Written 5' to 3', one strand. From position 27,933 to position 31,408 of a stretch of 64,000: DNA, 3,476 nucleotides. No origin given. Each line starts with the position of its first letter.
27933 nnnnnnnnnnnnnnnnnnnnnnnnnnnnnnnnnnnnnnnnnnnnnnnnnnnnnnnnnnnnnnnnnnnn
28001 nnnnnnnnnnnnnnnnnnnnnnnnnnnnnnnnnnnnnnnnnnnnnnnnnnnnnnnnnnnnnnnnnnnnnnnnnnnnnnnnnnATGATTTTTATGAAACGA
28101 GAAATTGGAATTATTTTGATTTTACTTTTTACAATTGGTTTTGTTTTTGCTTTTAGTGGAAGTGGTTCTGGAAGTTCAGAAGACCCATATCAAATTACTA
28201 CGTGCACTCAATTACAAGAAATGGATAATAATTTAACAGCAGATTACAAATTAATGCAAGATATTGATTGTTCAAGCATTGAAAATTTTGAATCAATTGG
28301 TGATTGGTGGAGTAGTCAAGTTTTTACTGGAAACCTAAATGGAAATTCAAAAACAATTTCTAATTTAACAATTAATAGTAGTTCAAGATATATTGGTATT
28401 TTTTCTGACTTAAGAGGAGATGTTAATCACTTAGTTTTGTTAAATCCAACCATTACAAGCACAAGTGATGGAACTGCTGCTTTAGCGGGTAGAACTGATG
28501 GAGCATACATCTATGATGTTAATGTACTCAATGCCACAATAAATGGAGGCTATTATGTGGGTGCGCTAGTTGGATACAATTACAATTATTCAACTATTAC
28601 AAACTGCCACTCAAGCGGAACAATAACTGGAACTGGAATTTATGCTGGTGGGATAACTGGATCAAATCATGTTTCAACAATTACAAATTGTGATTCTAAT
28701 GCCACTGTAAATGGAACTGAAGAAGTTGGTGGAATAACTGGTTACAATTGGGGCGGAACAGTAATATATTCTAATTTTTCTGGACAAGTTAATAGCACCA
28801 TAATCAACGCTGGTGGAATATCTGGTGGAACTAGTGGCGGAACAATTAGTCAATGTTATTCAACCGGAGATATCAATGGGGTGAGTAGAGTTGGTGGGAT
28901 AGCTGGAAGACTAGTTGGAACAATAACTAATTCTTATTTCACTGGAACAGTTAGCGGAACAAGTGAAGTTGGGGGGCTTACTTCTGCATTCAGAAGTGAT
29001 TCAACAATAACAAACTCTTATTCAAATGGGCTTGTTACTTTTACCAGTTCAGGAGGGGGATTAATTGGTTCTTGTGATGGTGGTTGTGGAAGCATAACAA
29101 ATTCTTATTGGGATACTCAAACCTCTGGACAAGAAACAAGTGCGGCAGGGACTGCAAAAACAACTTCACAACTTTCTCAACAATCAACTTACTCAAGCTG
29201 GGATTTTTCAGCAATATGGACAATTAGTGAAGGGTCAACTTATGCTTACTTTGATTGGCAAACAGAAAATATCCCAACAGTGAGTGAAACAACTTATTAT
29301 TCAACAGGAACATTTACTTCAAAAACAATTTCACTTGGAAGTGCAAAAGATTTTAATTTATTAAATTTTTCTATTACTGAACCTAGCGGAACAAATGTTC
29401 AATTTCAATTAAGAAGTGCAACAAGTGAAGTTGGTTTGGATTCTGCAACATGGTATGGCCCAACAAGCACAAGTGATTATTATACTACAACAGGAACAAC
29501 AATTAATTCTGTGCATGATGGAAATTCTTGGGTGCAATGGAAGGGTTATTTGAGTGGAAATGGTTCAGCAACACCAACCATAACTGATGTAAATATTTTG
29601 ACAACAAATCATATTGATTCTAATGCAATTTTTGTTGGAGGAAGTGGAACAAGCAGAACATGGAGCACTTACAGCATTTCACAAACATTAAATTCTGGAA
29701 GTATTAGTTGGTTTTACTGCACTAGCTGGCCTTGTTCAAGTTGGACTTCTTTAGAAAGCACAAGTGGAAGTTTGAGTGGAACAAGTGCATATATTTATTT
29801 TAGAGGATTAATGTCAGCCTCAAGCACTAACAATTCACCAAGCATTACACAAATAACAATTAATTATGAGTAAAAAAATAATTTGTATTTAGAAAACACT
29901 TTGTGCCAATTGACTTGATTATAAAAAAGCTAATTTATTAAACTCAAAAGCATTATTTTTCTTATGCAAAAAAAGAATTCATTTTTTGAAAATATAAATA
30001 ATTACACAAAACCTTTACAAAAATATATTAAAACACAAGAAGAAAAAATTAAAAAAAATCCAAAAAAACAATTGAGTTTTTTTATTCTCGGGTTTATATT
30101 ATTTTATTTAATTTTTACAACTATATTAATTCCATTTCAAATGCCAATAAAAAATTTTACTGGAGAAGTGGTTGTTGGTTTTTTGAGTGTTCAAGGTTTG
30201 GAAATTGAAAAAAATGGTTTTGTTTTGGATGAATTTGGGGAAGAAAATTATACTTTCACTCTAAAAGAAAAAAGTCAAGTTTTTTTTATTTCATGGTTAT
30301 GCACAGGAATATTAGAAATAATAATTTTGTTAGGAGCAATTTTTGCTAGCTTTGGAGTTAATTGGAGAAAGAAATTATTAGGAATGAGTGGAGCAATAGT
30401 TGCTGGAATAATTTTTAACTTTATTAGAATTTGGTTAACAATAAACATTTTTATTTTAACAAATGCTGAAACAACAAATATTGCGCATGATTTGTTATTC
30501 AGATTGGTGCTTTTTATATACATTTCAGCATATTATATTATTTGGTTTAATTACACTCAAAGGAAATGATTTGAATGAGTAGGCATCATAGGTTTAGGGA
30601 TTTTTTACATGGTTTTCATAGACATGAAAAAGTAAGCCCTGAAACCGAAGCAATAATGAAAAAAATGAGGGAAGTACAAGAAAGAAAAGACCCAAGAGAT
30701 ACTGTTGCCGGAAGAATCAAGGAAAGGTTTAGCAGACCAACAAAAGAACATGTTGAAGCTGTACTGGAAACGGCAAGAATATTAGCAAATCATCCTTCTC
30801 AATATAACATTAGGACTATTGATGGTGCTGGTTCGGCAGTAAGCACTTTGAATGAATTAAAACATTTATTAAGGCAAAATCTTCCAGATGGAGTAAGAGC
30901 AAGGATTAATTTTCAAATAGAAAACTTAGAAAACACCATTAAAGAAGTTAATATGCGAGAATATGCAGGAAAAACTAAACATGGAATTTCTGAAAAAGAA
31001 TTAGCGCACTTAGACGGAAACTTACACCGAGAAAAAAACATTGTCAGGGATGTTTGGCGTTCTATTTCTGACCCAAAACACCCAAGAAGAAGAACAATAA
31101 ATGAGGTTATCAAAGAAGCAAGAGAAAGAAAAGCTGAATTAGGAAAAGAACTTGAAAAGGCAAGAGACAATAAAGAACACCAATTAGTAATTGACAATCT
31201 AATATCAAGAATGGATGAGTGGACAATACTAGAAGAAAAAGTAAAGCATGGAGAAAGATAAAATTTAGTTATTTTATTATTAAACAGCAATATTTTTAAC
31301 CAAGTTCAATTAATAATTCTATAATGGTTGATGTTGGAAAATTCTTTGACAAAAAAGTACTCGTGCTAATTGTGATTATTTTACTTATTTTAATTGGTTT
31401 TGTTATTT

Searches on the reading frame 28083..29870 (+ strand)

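Call 16: search_protein_families(library=pfam, proteins=[window:28083-29870:+], max_evalue=0.001)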
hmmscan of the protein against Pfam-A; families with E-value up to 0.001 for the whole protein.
window:28083-29870:+ (596 aa): 2 families
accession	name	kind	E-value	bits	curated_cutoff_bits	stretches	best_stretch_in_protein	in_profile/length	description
PF07581.17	Glug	-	8.1e-16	57.7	20.5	1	155-182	1-28/28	The GLUG motif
PF05342.19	Peptidase_M26_N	-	0.00037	20.3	27.7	1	44-148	147-248/250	M26 IgA1-specific Metallo-endopeptidase N-terminal region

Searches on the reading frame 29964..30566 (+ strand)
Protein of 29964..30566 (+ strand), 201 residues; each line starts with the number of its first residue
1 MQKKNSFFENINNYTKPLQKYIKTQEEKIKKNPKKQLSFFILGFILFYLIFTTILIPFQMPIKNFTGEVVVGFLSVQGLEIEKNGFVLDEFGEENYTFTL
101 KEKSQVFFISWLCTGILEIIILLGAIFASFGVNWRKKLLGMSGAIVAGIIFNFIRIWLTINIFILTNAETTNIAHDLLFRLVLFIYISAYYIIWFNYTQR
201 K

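Call 16: search_protein_families(library=pfam, proteins=[window:29964-30566:+], max_evalue=0.001)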
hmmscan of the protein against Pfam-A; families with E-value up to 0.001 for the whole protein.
window:29964-30566:+ (201 aa): 1 family
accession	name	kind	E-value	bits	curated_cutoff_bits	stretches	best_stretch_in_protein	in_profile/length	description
PF09721.15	Exosortase_EpsH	-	1.5e-06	28.3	25.7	1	38-178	102-235/254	Transmembrane exosortase (Exosortase_EpsH)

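Call 27: search_protein_families(library=ncbifam, proteins=[window:29964-30566:+], max_evalue=0.1)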
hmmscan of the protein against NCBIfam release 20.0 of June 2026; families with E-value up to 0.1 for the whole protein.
window:29964-30566:+ (201 aa): 6 families
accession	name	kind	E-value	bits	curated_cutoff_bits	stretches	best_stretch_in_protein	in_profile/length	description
TIGR04178.1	exo_archaeo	signature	7.1e-10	39.1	23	1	108-196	2-93/97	exosortase/archaeosortase family protein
TIGR03110.1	exosort_Gpos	exception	1.9e-05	24.7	102.75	1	105-199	86-180/187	exosortase family protein XrtG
TIGR03109.2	exosort_XrtA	exception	0.00022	20.8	208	1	45-194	111-255/261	exosortase A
TIGR04177.1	exosort_XrtH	exception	0.00041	20.4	86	1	109-200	68-157/158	exosortase H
TIGR04128.1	exoso_Fjoh_1448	exception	0.0046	17.2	90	1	37-197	8-171/174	exosortase family protein XrtF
TIGR04175.1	archaeo_artD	exception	0.023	14.7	125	0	96-196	44-140/150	archaeosortase D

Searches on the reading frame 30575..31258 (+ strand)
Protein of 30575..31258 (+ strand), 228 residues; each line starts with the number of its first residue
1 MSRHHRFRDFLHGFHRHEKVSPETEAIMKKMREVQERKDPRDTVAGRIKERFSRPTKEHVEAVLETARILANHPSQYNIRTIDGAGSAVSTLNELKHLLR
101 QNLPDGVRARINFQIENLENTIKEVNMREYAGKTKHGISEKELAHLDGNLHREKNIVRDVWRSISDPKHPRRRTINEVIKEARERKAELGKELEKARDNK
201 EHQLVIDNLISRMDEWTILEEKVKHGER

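Call 16: search_protein_families(library=pfam, proteins=[window:30575-31258:+], max_evalue=0.001)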
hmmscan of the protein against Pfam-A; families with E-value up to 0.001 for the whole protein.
window:30575-31258:+ (228 aa): 0 families

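Call 27: search_protein_families(library=ncbifam, proteins=[window:30575-31258:+], max_evalue=0.1)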
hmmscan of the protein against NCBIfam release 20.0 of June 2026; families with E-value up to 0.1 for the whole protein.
window:30575-31258:+ (228 aa): 3 families
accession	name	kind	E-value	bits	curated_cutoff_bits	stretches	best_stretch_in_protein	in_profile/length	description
NF009496.0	PRK12856.1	subfamily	0.033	14.4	177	0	147-198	22-73/103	hypothetical protein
NF009495.0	PRK12855.1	subfamily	0.054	13.8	180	0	148-197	23-72/103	hypothetical protein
NF045988.1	HisKinRegBRhodob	equivalog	0.092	11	570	0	150-214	258-322/462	sensor histidine kinase RegB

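Call 76: search_protein_families(library=pfam, proteins=[window:30575-31258:+], max_evalue=5)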
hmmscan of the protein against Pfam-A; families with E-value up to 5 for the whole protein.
window:30575-31258:+ (228 aa): 3 families
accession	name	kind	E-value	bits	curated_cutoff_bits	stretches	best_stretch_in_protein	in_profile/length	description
PF24414.1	DUF7547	-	0.05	14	27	1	137-203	85-151/209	Family of unknown function (DUF7547)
PF03291.22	mRNA_G-N7_MeTrfase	-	0.12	11.9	26.6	0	12-50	264-302/315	mRNA (guanine-N(7))-methyltransferase domain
PF19979.4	DUF6415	-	0.93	10.7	27.5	1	167-197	47-78/95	Family of unknown function (DUF6415)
